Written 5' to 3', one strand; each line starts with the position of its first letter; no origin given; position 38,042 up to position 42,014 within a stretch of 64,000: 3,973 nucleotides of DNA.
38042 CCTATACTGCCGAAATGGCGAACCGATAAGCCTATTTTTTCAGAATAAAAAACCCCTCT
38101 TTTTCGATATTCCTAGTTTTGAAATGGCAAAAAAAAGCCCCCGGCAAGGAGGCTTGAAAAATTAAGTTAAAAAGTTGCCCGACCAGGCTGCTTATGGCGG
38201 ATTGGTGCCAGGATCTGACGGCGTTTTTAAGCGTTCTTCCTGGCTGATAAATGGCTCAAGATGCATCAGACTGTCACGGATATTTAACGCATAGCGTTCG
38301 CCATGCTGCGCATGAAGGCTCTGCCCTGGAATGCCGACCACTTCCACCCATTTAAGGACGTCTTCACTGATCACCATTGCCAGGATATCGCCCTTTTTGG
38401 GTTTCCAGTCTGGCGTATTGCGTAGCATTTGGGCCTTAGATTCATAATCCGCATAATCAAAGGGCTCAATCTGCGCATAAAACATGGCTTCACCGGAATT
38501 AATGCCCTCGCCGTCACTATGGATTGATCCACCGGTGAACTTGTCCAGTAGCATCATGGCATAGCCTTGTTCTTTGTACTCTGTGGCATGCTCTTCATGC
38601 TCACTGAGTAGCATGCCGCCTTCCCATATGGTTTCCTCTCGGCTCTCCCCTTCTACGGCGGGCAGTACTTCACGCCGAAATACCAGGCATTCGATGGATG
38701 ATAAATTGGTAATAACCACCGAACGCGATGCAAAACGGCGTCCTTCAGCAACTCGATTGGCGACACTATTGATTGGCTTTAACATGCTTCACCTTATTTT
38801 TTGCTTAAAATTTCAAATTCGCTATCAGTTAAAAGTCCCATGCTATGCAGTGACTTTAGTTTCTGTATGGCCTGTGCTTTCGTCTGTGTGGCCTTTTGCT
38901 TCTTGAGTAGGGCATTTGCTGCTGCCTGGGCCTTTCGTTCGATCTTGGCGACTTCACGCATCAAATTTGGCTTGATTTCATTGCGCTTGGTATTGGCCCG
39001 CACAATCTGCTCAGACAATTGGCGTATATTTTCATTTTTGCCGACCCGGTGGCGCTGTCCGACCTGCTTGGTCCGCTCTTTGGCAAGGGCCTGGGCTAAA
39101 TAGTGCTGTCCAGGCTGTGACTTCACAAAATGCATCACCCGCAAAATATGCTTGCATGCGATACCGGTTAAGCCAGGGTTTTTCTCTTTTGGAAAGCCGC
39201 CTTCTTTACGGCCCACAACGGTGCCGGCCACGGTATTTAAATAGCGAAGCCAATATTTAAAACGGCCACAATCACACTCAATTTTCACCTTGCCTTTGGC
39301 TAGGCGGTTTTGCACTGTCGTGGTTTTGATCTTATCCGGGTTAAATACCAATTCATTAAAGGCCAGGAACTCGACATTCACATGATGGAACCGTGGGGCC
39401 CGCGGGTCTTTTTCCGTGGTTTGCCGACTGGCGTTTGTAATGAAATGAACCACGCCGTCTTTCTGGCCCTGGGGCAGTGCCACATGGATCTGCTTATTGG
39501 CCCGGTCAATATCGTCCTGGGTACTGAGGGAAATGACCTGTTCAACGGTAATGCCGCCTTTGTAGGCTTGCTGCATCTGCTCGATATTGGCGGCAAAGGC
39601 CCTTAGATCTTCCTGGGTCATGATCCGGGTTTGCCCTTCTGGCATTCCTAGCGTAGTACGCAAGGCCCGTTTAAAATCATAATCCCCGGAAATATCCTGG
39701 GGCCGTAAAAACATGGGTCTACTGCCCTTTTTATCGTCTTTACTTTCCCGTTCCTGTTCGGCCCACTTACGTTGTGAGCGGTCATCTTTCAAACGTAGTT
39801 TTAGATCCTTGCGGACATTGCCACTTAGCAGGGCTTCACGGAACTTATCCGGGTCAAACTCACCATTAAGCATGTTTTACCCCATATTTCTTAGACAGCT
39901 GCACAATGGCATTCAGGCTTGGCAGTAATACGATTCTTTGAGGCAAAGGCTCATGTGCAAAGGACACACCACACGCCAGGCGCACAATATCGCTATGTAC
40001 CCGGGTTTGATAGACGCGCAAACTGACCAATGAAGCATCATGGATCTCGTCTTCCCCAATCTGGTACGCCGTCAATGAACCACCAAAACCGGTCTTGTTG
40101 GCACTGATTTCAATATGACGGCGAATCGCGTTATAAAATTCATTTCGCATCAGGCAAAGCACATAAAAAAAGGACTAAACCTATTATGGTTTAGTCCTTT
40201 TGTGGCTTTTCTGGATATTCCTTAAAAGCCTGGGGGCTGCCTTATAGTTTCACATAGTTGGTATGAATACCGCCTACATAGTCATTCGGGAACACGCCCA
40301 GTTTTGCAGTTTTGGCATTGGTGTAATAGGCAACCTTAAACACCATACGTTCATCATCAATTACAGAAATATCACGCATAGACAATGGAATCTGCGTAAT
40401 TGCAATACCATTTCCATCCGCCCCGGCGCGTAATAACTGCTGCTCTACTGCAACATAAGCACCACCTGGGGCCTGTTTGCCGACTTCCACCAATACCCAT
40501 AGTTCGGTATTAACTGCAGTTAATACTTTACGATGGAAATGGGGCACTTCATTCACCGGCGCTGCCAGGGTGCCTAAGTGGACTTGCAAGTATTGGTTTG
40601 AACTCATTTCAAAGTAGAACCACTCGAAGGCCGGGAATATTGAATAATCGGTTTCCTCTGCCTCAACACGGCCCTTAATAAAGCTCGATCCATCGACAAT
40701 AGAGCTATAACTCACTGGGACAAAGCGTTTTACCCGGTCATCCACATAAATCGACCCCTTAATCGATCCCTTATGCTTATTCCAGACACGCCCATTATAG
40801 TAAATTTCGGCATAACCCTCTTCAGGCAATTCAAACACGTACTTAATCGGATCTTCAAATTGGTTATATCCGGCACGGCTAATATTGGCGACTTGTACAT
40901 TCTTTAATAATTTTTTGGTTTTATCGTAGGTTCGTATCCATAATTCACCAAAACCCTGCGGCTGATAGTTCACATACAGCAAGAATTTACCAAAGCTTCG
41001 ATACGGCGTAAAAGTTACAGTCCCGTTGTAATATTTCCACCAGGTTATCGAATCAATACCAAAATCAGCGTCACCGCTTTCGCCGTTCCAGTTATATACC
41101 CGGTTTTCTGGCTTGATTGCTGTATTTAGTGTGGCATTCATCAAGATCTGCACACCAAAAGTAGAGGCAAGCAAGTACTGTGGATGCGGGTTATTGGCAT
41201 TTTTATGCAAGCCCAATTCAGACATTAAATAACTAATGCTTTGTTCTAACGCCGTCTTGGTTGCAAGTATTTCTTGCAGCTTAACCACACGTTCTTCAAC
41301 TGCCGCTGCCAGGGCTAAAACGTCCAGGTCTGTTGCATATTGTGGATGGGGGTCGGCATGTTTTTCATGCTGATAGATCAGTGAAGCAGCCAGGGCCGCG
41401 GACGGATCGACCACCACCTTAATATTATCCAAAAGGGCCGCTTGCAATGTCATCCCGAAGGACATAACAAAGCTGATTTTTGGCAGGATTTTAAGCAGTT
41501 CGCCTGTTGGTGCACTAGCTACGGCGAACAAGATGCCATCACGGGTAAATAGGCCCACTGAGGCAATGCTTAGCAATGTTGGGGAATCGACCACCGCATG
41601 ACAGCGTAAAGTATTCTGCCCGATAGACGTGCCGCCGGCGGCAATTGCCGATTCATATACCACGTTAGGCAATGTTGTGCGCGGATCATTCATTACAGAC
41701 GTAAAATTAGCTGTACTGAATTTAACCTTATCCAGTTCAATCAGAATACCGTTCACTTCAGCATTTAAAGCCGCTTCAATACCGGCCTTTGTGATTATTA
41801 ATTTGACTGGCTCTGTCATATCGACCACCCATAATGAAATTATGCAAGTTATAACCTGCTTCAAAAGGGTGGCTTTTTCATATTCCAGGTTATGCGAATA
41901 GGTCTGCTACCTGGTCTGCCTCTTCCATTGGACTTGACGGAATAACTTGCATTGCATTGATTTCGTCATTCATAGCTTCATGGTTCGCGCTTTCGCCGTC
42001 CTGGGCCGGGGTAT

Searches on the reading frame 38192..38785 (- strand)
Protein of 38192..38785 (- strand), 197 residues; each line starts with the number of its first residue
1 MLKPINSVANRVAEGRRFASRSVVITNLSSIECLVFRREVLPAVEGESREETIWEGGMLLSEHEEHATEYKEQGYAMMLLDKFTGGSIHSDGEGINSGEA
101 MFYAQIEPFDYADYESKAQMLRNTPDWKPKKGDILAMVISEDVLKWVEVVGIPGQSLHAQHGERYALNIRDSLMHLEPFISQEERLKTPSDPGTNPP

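Call 76: search_protein_families(library=phrogs, proteins=[window:38192-38785:-], max_evalue=0.001)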
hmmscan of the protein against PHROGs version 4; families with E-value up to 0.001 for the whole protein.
window:38192-38785:- (197 aa): 2 families
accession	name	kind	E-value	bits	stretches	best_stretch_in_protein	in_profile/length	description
phrog_25079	-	unknown function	2.4e-100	337.3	1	1-188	1-188/382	-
phrog_4597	-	unknown function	9e-45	153.5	1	5-177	2-174/180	-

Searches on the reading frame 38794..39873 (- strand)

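Call 76: search_protein_families(library=phrogs, proteins=[window:38794-39873:-], max_evalue=0.001)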
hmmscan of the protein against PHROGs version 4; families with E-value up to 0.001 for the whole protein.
window:38794-39873:- (359 aa): 2 families
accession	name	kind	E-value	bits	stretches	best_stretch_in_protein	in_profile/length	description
phrog_4315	-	unknown function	9.7e-135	450.4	1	6-358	7-365/370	-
phrog_1722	-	tail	1.4e-39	137.4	1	74-342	62-335/410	tail protein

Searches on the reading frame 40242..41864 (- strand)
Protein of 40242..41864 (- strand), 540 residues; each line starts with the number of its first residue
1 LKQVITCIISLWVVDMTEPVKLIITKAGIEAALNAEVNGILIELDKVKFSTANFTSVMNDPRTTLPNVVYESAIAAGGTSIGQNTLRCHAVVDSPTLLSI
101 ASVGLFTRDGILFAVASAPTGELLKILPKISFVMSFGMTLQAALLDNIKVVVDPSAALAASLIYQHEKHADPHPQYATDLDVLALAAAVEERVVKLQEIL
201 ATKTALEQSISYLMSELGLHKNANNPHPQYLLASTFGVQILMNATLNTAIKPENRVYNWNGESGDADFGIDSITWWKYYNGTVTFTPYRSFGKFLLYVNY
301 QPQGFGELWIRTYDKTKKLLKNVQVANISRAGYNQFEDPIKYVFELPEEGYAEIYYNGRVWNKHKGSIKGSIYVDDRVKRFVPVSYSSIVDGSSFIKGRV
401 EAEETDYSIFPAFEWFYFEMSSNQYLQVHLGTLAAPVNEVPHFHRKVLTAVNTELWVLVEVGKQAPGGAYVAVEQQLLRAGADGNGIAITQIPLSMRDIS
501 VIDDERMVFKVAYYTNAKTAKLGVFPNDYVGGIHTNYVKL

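Call 76: search_protein_families(library=phrogs, proteins=[window:40242-41864:-], max_evalue=0.001)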
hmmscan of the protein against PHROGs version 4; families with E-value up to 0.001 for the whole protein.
window:40242-41864:- (540 aa): 6 families
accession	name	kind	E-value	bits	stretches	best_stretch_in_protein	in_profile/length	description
phrog_4545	-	unknown function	2.3e-36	126.7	1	19-181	2-166/511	-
phrog_3737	-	tail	3.5e-28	99.8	1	17-157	3-140/270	tail fiber protein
phrog_1162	-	tail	4.1e-07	30.3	1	22-162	8-151/354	tail fiber protein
phrog_4618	-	tail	1.1e-06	28.7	1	18-193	3-186/413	tail collar fiber protein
phrog_15547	-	unknown function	1.2e-06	29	1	19-119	3-101/373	-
phrog_8443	-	tail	0.00027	21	1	19-120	3-102/636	tail fiber protein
